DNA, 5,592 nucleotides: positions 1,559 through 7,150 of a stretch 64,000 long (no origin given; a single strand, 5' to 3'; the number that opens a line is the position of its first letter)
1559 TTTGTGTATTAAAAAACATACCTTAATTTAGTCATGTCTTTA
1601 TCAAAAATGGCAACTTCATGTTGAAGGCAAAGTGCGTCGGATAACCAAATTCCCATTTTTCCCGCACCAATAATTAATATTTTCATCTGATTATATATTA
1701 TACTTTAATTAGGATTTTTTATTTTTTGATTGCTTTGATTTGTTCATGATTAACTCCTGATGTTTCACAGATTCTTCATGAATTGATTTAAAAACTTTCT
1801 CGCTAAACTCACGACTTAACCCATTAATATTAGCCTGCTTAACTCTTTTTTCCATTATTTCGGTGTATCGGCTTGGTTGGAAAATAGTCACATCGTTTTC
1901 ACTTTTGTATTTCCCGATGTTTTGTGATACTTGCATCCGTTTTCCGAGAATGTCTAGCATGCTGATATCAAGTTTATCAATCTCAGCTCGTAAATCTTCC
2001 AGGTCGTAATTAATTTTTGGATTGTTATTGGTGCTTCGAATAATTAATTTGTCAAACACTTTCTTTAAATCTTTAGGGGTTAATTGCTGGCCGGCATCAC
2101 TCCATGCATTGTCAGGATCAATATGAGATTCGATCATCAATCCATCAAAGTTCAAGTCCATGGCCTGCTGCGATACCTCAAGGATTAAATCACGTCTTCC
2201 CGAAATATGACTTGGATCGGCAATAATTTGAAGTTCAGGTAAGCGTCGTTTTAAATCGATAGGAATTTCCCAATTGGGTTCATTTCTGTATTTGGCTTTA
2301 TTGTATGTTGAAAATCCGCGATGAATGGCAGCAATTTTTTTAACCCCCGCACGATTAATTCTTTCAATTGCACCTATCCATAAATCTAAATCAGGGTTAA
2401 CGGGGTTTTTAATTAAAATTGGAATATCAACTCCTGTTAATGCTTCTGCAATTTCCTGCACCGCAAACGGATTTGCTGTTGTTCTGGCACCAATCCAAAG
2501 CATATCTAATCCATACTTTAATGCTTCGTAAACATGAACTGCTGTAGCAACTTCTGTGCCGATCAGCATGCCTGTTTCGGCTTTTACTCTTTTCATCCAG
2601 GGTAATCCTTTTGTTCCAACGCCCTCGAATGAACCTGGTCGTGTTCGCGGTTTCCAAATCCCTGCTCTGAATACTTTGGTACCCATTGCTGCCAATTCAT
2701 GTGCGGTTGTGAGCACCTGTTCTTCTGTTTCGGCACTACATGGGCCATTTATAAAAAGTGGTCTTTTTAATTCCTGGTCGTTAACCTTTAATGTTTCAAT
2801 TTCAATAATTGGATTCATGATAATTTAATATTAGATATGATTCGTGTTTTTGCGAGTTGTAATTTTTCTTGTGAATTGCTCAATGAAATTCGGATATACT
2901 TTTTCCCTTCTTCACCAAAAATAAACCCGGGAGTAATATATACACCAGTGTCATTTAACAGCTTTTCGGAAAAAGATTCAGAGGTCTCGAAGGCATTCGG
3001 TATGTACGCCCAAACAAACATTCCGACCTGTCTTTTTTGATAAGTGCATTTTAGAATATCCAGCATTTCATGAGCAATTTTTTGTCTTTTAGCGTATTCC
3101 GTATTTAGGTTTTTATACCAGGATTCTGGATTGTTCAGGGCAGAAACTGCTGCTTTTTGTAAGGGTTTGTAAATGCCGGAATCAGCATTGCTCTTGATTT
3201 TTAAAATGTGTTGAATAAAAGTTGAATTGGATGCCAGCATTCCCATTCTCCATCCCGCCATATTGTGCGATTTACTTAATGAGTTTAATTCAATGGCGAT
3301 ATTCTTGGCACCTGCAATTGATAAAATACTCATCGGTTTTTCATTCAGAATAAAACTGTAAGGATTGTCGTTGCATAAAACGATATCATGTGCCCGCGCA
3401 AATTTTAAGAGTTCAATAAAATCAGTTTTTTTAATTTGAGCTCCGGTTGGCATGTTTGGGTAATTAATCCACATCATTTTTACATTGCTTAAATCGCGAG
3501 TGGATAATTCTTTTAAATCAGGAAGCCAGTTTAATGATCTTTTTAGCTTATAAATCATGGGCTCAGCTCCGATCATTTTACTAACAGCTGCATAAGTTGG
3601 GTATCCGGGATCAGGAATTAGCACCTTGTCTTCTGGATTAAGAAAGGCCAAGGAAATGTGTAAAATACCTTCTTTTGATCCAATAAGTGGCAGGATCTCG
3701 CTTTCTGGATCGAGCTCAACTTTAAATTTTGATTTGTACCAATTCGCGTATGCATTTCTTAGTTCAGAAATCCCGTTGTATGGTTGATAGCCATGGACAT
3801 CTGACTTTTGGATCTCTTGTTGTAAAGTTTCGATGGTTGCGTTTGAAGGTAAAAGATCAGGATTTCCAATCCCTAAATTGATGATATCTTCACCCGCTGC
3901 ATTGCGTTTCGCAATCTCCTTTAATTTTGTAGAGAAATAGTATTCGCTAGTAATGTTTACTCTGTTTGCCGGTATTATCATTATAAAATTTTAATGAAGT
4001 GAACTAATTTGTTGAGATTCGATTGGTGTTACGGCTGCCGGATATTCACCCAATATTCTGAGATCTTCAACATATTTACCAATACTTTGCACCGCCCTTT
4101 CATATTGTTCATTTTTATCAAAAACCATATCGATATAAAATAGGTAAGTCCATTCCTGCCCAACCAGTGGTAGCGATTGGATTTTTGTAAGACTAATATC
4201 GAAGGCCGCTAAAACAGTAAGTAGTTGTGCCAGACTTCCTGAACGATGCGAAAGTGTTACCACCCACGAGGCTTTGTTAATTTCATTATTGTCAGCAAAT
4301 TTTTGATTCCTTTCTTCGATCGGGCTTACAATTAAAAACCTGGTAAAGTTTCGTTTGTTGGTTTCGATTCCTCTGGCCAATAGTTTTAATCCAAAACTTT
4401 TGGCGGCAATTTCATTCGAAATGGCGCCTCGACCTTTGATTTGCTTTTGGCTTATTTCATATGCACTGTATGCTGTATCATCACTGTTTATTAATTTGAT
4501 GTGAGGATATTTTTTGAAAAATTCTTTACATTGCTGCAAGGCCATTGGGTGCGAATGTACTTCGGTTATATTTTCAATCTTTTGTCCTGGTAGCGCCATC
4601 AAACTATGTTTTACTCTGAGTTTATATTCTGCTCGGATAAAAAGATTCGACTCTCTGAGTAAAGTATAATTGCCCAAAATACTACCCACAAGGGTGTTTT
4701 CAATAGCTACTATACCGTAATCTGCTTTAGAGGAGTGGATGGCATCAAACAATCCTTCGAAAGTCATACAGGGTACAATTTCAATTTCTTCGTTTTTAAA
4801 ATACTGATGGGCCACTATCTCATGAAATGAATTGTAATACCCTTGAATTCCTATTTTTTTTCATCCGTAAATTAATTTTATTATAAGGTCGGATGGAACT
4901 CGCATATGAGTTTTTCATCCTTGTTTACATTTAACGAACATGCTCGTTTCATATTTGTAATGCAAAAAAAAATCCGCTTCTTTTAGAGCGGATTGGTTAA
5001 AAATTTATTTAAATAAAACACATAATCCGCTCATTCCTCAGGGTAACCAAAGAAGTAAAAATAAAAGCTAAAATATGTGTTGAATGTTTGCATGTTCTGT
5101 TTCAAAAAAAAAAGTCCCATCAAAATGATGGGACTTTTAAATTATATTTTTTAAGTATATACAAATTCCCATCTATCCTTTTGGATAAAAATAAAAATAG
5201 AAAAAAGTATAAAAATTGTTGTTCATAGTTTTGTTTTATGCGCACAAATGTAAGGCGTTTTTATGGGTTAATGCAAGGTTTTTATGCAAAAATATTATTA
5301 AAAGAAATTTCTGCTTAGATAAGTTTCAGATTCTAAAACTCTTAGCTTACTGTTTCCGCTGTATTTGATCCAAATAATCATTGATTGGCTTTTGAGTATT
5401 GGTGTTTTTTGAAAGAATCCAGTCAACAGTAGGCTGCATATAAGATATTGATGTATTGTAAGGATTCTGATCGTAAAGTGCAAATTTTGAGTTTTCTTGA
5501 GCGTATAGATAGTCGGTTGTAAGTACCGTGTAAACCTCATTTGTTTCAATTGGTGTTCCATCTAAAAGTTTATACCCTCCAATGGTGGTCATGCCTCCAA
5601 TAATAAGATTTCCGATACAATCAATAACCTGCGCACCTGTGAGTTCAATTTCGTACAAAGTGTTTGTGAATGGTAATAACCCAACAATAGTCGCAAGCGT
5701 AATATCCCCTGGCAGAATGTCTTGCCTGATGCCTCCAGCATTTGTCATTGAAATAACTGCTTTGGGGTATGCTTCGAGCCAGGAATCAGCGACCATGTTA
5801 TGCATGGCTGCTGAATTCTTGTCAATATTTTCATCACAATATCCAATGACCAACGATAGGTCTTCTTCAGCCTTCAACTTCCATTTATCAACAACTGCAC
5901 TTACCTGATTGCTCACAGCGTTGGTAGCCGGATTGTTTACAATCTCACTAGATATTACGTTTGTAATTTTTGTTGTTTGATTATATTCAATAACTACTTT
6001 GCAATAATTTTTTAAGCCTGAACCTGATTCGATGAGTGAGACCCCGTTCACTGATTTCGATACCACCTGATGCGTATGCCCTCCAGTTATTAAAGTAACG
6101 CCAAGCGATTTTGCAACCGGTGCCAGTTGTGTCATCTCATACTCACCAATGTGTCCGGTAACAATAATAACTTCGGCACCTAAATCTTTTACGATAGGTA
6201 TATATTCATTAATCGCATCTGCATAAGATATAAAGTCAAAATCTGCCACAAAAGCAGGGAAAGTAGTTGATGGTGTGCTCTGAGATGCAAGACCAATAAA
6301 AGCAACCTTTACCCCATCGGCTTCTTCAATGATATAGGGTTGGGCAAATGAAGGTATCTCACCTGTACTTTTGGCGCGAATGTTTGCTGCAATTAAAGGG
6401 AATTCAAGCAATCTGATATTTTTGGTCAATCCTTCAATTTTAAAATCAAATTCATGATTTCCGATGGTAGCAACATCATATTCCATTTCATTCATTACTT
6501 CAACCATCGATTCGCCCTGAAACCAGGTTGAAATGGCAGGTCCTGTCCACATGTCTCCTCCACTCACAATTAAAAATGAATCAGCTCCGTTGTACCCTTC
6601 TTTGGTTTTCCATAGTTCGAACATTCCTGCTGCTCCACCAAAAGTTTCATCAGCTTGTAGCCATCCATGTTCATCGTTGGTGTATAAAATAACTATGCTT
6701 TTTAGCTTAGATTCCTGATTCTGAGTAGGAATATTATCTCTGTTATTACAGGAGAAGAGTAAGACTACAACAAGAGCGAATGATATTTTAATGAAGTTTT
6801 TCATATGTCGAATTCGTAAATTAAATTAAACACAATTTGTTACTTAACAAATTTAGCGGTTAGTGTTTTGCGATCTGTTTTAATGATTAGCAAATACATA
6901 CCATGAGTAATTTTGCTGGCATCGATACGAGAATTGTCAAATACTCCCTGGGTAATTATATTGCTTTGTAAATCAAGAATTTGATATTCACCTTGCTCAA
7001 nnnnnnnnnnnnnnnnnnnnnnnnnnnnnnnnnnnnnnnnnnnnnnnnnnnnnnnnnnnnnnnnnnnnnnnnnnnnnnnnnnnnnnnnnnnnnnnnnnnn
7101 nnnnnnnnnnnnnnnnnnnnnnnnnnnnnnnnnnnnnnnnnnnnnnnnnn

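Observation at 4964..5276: Two tandem Phe/Tyr-rich leader-peptide attenuators precede the aromatic amino-acid operon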

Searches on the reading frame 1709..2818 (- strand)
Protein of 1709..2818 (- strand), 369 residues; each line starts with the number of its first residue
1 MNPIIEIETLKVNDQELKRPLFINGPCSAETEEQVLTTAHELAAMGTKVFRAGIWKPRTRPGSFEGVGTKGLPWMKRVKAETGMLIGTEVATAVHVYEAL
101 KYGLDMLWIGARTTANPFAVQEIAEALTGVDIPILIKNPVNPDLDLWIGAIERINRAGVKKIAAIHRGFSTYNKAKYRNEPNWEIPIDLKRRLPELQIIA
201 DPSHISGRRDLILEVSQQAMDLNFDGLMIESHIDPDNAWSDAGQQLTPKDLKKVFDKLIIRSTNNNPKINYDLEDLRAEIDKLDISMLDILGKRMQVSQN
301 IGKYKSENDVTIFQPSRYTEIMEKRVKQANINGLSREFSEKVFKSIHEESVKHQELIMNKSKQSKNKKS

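Call 8: search_protein_families(library=pfam, proteins=[window:1709-2818:-])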
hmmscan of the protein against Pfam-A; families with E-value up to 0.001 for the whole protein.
window:1709-2818:- (369 aa): 2 families
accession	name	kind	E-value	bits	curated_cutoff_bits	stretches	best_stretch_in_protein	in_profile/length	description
PF00793.26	DAHP_synth_1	-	1.2e-42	146.2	25.5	1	18-253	16-256/270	DAHP synthetase I family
PF01817.26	CM_2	-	2.6e-22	79.2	27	1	276-355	1-80/80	Chorismate mutase type II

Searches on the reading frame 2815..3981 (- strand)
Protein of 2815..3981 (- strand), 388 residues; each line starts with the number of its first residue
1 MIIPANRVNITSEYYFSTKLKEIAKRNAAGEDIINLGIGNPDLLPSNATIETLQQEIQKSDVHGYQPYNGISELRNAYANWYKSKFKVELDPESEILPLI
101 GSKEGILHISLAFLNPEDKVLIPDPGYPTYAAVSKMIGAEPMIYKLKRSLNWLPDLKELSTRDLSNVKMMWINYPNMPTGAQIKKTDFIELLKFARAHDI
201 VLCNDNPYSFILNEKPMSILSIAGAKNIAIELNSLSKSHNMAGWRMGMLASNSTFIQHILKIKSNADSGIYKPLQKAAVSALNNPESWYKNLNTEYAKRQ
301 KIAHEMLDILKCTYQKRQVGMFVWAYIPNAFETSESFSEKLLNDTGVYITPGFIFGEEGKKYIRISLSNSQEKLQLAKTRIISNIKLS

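Call 8: search_protein_families(library=pfam, proteins=[window:2815-3981:-])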
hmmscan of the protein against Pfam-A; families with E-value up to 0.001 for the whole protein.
window:2815-3981:- (388 aa): 1 family
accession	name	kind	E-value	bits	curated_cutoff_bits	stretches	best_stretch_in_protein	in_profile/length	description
PF00155.27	Aminotran_1_2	-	3.8e-60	204.4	19.7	1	32-377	2-357/361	Aminotransferase class I and II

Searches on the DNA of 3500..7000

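Call 3: search_rna_families(source=window, start=3500, end=7000, threshold=evalue, max_evalue=10, show_alignments=3)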
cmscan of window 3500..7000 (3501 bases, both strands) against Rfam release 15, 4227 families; matches with E-value up to 10: 14.
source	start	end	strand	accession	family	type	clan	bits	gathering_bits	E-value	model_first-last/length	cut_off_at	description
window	4964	5055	-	RF00513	Trp_leader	Cis-reg; leader;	-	29.5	41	0.0034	1-100/100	no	Tryptophan operon leader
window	5097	5160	-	RF02362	Yfr10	Gene; sRNA;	-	25.4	43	0.95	1-78/78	no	Cyanobacterial functional RNA 10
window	5097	5169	-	RF02732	JA04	Gene; sRNA;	-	24.7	81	1.7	1-81/81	no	Aggregatibacter sRNA JA04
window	5105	5195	-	RF00515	PyrR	Cis-reg;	-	23.8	54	3.2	1-115/115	no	PyrR binding site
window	5098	5169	-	RF00121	MicC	Gene; sRNA;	-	23.3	90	2.5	1-123/123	no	MicC RNA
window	5106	5223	-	RF01859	Phe_leader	Cis-reg; leader;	-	21.4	55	2.6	1-125/125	no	Phenylalanine leader peptide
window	6687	6742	-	RF02427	SpF10_sRNA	Gene; sRNA;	-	20.6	60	1.6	1-57/57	no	Streptococcus sRNA SpF10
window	4964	5020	-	RF02278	Betaproteobacteria_toxic_sRNA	Gene; sRNA;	-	20.3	50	0.72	1-64/64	no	Betaproteobacteria toxic small RNA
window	5162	5249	+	RF01252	snR5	Gene; snRNA; snoRNA; HACA-box;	CL00038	19.6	45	2.6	1-196/196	no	Small nucleolar RNA snR5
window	5107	5165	+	RF01087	PK-repZ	Cis-reg;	-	19.3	44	0.43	2-90/150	no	Pseudoknot of the regulatory region of the repZ gene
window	5810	5871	-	RF01156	SNORD123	Gene; snRNA; snoRNA; CD-box;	-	18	45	7.1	1-70/70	no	Small nucleolar RNA SNORD123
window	6225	6249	+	RF02677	NsiR4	Gene; sRNA;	-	15.7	40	4.4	1-65/65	no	Nitrogen stress-induced RNA 4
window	5863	5908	-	RF01155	snoR101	Gene; snRNA; snoRNA; CD-box;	-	15.6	40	9.3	24-66/66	no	Small nucleolar RNA snoR101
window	5051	5138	+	RF04178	BTnc005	Gene; sRNA;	-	14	174.8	7.2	1-205/205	no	Bacteroides sRNA BTnc005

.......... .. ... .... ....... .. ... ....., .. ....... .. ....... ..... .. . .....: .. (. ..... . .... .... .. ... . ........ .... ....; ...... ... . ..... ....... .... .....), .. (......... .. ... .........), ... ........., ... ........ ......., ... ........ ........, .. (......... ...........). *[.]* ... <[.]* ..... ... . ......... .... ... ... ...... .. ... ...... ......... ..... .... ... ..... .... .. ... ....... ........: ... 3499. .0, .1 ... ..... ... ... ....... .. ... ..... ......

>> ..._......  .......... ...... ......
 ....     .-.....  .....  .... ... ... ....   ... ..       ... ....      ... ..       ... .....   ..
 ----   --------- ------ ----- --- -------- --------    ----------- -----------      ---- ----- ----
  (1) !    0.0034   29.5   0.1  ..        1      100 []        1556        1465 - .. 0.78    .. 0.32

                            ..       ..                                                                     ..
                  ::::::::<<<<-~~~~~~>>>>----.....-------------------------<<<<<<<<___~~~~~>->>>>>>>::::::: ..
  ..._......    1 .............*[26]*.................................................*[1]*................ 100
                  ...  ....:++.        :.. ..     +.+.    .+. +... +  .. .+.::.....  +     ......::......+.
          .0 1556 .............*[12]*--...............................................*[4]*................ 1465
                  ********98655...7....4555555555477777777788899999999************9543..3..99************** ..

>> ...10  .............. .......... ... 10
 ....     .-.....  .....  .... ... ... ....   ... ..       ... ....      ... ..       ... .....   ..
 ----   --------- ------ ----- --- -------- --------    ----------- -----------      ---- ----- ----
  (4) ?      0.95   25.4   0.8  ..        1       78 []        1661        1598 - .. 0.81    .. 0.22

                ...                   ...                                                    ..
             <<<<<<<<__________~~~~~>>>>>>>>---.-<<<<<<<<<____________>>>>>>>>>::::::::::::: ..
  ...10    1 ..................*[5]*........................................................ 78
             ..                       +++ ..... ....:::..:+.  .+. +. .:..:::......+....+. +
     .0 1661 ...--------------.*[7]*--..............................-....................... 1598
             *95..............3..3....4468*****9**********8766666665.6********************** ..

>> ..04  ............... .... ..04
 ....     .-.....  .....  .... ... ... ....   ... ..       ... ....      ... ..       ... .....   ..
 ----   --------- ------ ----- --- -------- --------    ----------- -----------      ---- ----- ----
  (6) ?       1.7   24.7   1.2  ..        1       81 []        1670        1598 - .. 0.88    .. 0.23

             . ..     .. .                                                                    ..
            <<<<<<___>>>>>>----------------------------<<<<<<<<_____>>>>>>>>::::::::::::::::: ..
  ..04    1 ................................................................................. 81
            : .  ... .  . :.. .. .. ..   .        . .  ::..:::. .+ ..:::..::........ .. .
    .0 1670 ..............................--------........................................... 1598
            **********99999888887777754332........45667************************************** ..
